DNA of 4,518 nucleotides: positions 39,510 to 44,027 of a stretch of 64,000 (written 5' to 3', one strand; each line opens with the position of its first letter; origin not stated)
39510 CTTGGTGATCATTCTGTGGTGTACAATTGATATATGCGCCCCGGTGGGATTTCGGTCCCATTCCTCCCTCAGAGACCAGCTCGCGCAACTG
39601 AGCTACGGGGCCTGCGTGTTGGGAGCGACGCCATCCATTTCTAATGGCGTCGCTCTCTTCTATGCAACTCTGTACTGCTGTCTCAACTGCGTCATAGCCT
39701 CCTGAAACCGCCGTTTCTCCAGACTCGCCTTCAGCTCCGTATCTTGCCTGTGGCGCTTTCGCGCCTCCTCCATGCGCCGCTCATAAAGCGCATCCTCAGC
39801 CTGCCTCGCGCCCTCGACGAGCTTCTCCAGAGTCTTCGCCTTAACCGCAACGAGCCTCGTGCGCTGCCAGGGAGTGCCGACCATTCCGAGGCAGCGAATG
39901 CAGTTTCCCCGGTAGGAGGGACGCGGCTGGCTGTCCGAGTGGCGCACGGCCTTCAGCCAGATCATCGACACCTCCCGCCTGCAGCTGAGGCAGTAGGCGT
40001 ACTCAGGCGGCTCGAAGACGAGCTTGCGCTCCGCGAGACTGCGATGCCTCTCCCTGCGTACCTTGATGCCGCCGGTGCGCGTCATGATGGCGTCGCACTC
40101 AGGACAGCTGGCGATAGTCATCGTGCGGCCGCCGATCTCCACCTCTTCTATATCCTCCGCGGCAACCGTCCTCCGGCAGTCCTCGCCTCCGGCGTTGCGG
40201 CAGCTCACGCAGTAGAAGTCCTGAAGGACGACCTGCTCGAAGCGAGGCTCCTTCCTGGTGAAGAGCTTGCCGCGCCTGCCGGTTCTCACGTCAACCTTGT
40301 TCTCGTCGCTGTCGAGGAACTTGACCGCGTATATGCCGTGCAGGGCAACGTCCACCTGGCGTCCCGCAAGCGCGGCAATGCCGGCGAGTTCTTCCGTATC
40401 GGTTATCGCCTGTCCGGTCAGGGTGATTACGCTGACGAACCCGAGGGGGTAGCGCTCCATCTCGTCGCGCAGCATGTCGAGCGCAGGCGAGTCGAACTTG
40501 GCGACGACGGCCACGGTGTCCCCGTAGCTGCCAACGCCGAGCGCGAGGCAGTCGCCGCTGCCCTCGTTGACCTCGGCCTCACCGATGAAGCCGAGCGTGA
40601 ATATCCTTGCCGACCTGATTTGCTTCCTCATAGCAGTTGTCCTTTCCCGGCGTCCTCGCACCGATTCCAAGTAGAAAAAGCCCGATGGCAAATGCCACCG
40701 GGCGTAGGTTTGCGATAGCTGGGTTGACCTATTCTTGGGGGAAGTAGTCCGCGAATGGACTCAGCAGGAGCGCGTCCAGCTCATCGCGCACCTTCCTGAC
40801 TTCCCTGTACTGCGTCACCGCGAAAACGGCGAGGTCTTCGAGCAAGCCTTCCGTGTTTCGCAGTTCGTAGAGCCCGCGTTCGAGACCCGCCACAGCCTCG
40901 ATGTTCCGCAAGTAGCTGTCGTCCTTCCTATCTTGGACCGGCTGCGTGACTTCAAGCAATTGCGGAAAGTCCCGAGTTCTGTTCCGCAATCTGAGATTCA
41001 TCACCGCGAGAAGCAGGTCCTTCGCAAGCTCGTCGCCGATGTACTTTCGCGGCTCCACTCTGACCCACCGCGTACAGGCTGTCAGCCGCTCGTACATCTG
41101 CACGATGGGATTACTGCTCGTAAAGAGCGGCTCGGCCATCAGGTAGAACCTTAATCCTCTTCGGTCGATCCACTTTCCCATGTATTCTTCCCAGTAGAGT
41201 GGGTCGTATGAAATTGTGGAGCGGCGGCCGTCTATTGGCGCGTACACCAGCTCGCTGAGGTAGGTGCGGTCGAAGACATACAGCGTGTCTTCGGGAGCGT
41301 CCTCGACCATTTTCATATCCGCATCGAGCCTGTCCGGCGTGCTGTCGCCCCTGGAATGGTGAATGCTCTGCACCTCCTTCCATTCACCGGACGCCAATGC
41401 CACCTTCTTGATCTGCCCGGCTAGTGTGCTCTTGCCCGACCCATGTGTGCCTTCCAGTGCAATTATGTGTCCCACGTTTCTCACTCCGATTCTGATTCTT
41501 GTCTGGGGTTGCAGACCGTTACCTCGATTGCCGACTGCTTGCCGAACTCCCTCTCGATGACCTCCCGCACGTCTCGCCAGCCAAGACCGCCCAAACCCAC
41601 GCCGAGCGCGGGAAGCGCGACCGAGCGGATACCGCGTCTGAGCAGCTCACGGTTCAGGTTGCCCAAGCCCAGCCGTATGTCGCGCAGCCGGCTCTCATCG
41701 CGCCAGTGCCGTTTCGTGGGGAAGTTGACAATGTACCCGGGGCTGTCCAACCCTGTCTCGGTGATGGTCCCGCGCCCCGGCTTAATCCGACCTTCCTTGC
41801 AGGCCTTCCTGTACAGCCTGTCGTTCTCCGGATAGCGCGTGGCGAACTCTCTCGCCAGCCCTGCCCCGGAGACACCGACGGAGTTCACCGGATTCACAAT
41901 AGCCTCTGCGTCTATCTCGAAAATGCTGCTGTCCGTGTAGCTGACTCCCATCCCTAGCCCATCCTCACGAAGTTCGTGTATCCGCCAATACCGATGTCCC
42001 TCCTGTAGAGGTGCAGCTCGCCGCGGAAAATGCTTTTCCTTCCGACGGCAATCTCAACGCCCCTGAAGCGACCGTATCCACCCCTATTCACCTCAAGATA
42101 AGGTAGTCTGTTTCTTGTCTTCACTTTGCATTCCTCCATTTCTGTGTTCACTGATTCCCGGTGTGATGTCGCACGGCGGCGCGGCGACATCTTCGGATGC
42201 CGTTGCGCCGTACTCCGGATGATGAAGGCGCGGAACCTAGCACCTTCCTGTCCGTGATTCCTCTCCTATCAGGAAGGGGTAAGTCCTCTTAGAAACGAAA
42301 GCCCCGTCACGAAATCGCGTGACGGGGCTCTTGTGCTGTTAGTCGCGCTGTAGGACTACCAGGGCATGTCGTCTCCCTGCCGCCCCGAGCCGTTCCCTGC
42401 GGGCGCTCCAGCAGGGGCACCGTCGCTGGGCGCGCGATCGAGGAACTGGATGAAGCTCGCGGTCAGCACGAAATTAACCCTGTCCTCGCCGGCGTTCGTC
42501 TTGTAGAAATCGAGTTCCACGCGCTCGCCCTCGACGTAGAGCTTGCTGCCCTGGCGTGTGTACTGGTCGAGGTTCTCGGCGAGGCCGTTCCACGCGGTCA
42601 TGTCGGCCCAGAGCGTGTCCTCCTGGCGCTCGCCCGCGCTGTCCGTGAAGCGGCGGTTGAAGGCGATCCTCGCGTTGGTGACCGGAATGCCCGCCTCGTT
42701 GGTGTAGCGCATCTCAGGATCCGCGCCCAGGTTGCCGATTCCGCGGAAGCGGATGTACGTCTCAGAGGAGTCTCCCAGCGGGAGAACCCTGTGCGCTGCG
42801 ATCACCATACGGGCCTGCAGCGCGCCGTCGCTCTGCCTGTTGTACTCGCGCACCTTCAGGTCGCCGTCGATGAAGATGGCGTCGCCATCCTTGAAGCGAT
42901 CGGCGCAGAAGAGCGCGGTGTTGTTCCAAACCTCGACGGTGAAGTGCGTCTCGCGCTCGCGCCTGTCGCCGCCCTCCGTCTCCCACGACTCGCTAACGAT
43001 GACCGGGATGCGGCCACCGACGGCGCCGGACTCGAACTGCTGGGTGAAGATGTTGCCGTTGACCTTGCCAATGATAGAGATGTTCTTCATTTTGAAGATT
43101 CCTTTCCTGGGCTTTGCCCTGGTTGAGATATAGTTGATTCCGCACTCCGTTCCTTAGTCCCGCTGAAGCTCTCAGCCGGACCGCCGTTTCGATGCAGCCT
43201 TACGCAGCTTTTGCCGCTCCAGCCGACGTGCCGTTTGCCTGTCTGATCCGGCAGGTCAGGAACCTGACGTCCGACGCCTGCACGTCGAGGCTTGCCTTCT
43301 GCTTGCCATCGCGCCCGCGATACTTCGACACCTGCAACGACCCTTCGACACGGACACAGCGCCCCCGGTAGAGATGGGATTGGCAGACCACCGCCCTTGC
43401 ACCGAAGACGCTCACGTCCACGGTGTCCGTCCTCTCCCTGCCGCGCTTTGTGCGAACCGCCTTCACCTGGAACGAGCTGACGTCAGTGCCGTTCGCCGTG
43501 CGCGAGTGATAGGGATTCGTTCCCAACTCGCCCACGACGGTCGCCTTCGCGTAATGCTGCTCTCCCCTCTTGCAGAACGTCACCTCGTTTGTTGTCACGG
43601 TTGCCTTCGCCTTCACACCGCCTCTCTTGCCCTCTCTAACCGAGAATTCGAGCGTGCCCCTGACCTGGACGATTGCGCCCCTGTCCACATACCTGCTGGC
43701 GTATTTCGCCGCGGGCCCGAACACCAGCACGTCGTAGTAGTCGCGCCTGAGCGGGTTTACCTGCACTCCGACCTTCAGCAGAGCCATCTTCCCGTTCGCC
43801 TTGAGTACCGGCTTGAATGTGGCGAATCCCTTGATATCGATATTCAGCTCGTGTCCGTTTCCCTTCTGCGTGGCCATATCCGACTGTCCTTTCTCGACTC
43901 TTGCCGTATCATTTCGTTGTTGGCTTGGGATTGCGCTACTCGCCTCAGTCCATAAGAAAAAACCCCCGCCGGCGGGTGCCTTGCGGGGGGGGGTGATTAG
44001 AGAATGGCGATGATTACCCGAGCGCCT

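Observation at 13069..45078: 32-kb unidirectional block mixing host-type replisome genes with mobile-element recombination and anti-restriction genes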

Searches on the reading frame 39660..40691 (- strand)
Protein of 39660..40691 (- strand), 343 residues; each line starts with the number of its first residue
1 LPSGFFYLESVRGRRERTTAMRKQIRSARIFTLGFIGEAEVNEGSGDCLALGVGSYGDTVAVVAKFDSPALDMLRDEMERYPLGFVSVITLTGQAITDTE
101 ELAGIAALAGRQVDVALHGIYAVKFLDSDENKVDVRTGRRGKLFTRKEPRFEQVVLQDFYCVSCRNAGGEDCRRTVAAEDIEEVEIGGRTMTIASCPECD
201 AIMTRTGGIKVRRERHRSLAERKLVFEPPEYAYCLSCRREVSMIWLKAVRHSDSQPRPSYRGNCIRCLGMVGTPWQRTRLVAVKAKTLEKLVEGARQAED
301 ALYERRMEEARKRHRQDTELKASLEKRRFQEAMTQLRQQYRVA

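Call 10: search_protein_families(library=pfam, proteins=[window:39660-40691:-], max_evalue=0.01)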
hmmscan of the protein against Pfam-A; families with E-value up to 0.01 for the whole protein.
window:39660-40691:- (343 aa): 0 families

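Call 19: search_protein_families(library=phrogs, proteins=[window:39660-40691:-], max_evalue=0.01)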
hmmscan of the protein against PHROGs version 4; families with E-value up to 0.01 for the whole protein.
window:39660-40691:- (343 aa): 0 families

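Call 59: search_solved_structures(query=window:39660-40691:-, max_evalue=1)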
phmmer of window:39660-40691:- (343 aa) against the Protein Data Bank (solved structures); distinct sequences matched with E-value up to 1: 3.
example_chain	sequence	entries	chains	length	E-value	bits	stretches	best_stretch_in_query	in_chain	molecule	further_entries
7ubm_Q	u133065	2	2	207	0.043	16.1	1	62-202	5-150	Antitermination protein Q | Antitermination protein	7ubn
2bai_A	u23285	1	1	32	0.94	11.7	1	183-207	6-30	Genome polyprotein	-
1m44_A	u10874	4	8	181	0.98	11.6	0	253-298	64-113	Aminoglycoside 2'-N-acetyltransferase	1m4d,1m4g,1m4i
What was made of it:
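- Tried and rejected: The single-sequence hit had E = 0.043 (call 59).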

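Call 70: predict_structure(protein=window:39660-40631:-)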
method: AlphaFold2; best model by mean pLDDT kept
length: 323 residues; sequences in the alignment: 1
mean_pLDDT: 39.9   pTM: 0.25
mean pLDDT of the five models: 39.9, 38.3, 36.6, 35.5, 35.0
residues with pLDDT >= 90: 29; 70-90: 15; 50-70: 10; < 50: 269
segments of 3 or more residues with pLDDT < 50: 1-51, 60-272
pLDDT, mean of each block of 10 residues (from residue 1): 25 26 31 35 42 48 40 36 41 34 26 27 24 27 32 32 32 31 30 27 29 30 26 25 24 26 33 61 88 93 93 91 76
secondary structure, 60 per line:
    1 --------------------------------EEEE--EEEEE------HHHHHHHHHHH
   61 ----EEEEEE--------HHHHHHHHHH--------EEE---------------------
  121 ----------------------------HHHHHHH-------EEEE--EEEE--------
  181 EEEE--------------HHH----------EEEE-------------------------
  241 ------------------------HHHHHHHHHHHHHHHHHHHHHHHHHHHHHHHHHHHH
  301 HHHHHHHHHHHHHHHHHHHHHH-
elements in order: E33-36 E39-43 H50-60 E65-70 H79-88 E97-99 H149-155 E163-166 E169-172 E181-184 E212-215 H265-322
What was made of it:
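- Tried and rejected: The AlphaFold2 single-sequence model was unusable at pLDDT 40 (call 70).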

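Call 71: search_solved_structures(query=A4, max_evalue=1, show_alignments=1)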
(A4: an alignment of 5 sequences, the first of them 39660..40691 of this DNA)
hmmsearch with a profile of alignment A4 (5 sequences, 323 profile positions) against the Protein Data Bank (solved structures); distinct sequences matched with E-value up to 1: 2.
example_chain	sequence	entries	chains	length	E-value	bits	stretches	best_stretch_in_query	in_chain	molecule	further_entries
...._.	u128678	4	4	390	0.2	13.8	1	212-279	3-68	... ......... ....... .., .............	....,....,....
2bai_A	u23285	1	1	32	0.84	11.8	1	162-187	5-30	Genome polyprotein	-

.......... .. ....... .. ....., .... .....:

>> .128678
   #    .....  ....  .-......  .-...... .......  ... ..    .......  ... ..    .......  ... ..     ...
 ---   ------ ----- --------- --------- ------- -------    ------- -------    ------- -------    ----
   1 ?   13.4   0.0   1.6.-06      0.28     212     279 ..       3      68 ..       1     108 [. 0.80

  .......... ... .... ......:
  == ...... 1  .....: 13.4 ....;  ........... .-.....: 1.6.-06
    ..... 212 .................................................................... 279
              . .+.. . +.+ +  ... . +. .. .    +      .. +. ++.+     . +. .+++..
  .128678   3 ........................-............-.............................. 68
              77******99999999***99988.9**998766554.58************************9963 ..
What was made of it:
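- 39660..40631 (-): Conserved 323-aa protein with four CxxC motifs; function unknown. A weak match to antiterminator Q disappeared when a profile was used (calls 59, 71).
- Tried and rejected: It vanished with a five-sequence profile (call 71).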

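Call 79: search_protein_families(library=ncbifam, proteins=[window:39660-40691:-], max_evalue=0.001)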
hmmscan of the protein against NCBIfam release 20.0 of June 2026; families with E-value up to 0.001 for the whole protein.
window:39660-40691:- (343 aa): 0 families

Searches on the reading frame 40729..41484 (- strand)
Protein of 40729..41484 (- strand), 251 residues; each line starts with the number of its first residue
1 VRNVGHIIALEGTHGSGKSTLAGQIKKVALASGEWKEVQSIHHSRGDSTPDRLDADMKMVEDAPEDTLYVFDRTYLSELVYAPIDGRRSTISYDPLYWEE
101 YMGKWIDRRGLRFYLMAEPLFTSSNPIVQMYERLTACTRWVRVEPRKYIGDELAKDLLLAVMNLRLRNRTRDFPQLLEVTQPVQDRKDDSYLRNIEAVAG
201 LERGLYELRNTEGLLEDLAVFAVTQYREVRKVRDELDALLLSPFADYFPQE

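Call 10: search_protein_families(library=pfam, proteins=[window:40729-41484:-], max_evalue=0.01)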
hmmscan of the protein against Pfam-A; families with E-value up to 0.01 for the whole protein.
window:40729-41484:- (251 aa): 1 family
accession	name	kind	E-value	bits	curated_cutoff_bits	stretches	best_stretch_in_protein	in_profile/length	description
PF13238.12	AAA_18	-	0.0019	19.1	29.4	1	8-47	1-37/128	AAA domain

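Call 76: search_protein_families(library=padloc, proteins=[window:40729-41484:-], max_evalue=0.01)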
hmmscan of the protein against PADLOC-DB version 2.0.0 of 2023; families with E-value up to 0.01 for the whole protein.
window:40729-41484:- (251 aa): 1 family
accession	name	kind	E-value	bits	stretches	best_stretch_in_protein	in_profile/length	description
PDLC04690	PDC-M51B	-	0.0071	14.1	0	6-25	3-22/191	-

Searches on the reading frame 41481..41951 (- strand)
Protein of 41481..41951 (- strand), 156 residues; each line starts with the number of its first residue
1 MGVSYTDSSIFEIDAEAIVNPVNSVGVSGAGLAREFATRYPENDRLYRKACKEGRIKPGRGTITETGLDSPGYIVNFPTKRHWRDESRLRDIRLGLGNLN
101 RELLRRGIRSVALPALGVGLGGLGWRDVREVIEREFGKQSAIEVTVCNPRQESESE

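Call 10: search_protein_families(library=pfam, proteins=[window:41481-41951:-], max_evalue=0.01)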
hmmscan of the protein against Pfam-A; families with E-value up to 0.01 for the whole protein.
window:41481-41951:- (156 aa): 1 family
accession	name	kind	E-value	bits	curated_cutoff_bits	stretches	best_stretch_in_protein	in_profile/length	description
PF01661.27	Macro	-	8.9e-17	61.6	22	1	19-132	1-118/118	Macro domain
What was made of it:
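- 41481..41951 (-): Stand-alone DarG-type macrodomain. Pfam Macro (call 10).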

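Call 76: search_protein_families(library=padloc, proteins=[window:41481-41951:-], max_evalue=0.01)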
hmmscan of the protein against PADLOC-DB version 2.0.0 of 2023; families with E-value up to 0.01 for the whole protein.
window:41481-41951:- (156 aa): 1 family
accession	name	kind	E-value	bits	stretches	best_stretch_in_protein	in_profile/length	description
PDLC02990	DarG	-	7.8e-54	181.3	1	3-154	2-150/329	-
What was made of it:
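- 41481..41951 (-): PADLOC DarG at 181 bits, matching only model positions 2-150 of 329 (call 76).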

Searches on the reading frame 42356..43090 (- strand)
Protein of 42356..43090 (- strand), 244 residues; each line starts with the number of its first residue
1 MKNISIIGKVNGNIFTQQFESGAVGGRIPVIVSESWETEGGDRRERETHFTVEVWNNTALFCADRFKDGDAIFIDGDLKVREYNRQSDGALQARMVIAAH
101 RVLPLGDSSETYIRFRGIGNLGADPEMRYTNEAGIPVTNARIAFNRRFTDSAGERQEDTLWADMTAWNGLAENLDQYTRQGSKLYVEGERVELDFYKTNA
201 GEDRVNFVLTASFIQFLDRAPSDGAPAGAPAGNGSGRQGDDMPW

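Call 10: search_protein_families(library=pfam, proteins=[window:42356-43090:-], max_evalue=0.01)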
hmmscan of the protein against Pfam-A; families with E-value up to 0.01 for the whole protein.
window:42356-43090:- (244 aa): 1 family
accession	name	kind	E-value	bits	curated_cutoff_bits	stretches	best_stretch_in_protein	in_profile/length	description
PF00436.31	SSB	-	1.1e-36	125.5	26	2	118-217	7-104/104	Single-strand binding protein family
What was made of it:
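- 42356..43877 (-): Two SSB genes, each with two OB stretches. Pfam SSB, two stretches in each gene (call 10).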

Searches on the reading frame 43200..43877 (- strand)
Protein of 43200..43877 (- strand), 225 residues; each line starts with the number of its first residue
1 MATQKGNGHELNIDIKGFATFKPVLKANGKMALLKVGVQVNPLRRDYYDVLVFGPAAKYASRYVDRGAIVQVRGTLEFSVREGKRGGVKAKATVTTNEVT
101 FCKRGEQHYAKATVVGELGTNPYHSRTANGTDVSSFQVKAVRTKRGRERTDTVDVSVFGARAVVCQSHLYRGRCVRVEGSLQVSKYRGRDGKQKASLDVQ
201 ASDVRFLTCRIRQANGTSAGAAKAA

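Call 10: search_protein_families(library=pfam, proteins=[window:43200-43877:-], max_evalue=0.01)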
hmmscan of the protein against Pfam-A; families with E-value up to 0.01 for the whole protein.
window:43200-43877:- (225 aa): 2 families
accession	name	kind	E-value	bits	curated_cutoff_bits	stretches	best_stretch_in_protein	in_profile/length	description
PF00436.31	SSB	-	7.8e-25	87.4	26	2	111-207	3-104/104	Single-strand binding protein family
PF01336.31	tRNA_anti-codon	-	1.9e-06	28.2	27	0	148-201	24-69/75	OB-fold nucleic acid binding domain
